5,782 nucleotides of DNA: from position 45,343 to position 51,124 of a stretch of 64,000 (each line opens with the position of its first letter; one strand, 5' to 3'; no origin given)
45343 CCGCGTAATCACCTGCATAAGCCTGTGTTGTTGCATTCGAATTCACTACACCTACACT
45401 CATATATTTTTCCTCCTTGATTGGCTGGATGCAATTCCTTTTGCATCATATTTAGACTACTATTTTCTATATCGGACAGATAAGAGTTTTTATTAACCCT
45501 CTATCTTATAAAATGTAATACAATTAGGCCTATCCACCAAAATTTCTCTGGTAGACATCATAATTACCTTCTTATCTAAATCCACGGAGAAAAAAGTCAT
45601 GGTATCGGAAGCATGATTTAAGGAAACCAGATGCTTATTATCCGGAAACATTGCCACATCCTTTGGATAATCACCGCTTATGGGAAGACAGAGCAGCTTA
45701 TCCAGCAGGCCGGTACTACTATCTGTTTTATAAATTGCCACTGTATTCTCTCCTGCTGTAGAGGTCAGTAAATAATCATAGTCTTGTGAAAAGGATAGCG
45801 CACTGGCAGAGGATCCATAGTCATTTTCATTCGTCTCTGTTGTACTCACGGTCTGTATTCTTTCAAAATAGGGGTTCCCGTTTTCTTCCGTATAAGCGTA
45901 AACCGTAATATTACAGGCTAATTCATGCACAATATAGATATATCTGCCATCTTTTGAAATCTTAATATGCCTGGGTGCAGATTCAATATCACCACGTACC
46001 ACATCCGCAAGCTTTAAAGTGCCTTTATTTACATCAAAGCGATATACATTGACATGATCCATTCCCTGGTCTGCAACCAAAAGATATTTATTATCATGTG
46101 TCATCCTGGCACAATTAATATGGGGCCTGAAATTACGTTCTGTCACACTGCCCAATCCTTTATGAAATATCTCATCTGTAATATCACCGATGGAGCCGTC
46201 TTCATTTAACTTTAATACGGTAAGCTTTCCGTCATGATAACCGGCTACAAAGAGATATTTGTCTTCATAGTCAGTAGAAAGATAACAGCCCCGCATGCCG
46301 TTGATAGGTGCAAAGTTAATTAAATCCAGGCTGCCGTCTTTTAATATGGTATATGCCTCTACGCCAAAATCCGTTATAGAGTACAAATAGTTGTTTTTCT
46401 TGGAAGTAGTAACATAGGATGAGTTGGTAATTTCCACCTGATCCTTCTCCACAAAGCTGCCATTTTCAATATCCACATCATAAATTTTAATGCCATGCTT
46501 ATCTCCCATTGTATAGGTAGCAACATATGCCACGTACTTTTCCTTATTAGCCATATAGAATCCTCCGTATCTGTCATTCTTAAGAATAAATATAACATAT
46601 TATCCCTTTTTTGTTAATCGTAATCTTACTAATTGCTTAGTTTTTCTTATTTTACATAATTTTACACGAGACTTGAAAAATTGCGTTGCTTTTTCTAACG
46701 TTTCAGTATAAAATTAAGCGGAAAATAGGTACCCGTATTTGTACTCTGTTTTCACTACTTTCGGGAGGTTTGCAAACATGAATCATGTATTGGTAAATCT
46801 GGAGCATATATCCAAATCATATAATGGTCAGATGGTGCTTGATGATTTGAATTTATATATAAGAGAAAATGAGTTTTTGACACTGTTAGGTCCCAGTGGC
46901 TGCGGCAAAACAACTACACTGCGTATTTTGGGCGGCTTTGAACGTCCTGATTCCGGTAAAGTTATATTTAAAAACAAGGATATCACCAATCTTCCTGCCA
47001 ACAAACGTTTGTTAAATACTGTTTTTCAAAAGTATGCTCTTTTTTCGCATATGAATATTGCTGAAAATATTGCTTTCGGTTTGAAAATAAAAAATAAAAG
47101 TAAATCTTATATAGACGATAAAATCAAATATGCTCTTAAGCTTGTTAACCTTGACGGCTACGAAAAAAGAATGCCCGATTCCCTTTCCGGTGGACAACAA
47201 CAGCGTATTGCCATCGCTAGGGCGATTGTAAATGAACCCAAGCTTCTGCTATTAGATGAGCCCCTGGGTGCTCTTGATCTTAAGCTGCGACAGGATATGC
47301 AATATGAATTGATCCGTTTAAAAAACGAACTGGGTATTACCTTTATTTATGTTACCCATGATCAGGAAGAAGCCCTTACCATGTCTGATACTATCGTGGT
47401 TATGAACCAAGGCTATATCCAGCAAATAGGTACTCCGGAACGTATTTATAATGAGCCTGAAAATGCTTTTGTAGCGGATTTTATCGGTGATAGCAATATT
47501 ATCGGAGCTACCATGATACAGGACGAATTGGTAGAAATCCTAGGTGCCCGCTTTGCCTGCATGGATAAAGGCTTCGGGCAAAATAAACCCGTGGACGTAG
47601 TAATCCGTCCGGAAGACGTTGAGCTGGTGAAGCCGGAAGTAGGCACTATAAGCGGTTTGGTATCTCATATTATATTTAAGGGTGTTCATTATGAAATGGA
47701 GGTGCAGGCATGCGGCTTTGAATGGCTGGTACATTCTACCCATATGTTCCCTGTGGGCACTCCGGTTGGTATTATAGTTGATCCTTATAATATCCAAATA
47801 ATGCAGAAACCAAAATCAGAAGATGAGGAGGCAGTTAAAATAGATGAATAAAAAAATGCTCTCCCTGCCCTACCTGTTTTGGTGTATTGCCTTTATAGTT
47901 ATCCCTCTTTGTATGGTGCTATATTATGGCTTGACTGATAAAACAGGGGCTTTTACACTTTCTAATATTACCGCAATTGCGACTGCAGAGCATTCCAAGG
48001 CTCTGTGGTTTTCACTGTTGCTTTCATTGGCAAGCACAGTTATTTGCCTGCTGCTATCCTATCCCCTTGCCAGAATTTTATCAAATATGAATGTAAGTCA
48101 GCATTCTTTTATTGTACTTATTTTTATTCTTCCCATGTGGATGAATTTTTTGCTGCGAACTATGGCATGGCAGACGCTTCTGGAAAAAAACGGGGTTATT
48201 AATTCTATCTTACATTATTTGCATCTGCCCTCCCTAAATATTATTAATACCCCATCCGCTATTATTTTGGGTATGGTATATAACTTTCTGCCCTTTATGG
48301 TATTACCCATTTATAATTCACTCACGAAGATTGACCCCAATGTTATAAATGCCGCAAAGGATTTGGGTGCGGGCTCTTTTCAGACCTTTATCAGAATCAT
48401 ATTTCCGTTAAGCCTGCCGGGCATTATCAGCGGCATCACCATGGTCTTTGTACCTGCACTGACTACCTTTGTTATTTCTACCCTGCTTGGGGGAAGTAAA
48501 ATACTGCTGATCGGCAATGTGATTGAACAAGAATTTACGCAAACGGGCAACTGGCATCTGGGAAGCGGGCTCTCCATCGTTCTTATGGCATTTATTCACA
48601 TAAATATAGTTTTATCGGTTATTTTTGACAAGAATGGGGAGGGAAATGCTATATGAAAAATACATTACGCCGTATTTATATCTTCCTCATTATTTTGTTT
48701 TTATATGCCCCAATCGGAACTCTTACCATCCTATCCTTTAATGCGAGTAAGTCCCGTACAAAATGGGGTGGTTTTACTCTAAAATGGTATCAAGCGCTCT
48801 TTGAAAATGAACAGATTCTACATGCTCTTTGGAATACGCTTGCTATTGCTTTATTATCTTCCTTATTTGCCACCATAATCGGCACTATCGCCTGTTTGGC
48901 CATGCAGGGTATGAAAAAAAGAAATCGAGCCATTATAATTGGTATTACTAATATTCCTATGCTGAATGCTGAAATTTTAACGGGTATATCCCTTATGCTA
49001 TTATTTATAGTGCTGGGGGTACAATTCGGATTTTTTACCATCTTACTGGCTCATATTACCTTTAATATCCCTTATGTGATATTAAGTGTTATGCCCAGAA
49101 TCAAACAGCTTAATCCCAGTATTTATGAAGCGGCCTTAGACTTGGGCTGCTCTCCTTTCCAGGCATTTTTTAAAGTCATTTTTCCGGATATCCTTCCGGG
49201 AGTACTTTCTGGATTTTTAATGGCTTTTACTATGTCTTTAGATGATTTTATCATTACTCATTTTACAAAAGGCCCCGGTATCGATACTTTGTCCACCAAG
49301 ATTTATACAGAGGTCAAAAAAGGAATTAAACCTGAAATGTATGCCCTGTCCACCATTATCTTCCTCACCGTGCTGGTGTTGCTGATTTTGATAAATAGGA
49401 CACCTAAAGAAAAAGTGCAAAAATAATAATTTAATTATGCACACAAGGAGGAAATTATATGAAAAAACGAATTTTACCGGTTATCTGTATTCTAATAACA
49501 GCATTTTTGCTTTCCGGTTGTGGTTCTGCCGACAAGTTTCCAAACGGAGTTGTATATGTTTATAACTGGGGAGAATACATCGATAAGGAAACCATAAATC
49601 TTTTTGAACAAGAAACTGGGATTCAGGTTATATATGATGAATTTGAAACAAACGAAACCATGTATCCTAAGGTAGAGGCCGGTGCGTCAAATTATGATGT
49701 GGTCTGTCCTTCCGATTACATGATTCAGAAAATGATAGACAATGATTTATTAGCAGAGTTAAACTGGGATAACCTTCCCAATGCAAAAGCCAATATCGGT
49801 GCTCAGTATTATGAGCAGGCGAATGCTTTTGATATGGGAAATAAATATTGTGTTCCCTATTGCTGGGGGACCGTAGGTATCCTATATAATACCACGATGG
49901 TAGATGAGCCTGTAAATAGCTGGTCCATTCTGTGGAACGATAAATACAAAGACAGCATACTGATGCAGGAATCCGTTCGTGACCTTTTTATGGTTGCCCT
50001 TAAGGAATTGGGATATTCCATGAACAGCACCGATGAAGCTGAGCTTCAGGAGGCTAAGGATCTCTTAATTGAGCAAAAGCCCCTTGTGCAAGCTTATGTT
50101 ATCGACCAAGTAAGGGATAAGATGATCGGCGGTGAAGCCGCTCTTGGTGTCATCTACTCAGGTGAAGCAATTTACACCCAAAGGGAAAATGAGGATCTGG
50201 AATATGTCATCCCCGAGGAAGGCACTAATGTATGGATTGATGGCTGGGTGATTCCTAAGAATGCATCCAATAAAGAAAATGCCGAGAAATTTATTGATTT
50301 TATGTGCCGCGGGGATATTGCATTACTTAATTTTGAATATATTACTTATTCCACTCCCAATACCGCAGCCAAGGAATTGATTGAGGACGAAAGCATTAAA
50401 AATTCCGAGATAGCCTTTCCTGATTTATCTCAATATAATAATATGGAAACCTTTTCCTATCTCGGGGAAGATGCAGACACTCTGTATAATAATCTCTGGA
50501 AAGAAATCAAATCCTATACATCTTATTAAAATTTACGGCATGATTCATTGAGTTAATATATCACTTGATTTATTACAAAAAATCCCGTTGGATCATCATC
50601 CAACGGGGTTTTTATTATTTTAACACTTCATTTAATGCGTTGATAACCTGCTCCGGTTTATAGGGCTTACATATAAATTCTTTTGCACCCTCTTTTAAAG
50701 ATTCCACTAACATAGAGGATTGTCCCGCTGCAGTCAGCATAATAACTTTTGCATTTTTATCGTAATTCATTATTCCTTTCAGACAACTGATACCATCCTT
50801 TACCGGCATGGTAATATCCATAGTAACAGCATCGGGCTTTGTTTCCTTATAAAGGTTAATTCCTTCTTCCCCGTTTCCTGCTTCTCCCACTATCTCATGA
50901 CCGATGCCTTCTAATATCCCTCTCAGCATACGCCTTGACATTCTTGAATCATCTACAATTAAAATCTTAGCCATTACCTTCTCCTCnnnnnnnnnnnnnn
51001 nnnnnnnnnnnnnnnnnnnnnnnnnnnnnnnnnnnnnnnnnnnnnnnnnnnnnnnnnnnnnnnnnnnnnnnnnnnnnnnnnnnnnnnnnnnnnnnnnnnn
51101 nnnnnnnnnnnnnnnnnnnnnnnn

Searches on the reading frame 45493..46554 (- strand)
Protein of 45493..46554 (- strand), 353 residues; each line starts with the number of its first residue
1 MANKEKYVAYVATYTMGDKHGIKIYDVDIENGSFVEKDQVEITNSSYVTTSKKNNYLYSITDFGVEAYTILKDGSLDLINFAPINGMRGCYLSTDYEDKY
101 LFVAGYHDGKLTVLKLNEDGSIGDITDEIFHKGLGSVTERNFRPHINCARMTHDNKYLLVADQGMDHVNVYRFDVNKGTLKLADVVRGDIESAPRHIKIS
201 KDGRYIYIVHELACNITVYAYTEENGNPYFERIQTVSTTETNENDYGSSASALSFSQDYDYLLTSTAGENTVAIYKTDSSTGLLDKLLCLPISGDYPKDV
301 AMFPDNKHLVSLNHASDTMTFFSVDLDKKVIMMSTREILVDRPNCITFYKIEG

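Call 22: search_protein_families(library=pfam, proteins=[window:45493-46554:-], max_evalue=0.001)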
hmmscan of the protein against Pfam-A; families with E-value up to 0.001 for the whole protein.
window:45493-46554:- (353 aa): 4 families
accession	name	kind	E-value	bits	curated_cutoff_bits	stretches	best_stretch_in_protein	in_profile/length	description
PF10282.15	Lactonase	-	1.9e-70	238.2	21.7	1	9-348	2-344/344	Lactonase, 7-bladed beta-propeller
PF23414.1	Beta-prop_EML_2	-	1.7e-05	24.8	90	0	98-209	50-142/266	Echinoderm microtubule-associated protein second beta-propeller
PF21783.3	YNCE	-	0.00039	20.3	27.1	0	150-207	118-171/339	YNCE-like beta-propeller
PF00400.38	WD40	-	0.00096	20.1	27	0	250-275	14-38/39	WD domain, G-beta repeat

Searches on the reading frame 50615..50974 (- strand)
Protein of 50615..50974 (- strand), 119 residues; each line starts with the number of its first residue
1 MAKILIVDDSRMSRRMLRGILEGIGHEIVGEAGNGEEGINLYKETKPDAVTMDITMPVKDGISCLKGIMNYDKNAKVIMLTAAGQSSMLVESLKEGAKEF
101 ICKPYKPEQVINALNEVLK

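Call 5: search_protein_families(library=pfam, proteins=[window:50615-50974:-], max_evalue=1)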
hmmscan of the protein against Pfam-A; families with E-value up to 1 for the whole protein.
window:50615-50974:- (119 aa): 2 families
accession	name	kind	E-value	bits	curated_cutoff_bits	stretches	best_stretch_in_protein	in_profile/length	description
PF00072.30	Response_reg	-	6.2e-27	94.4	30.2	1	4-114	1-110/111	Response regulator receiver domain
PF06490.17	FleQ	-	0.24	12.2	22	1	3-30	1-28/108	Flagellar regulatory protein FleQ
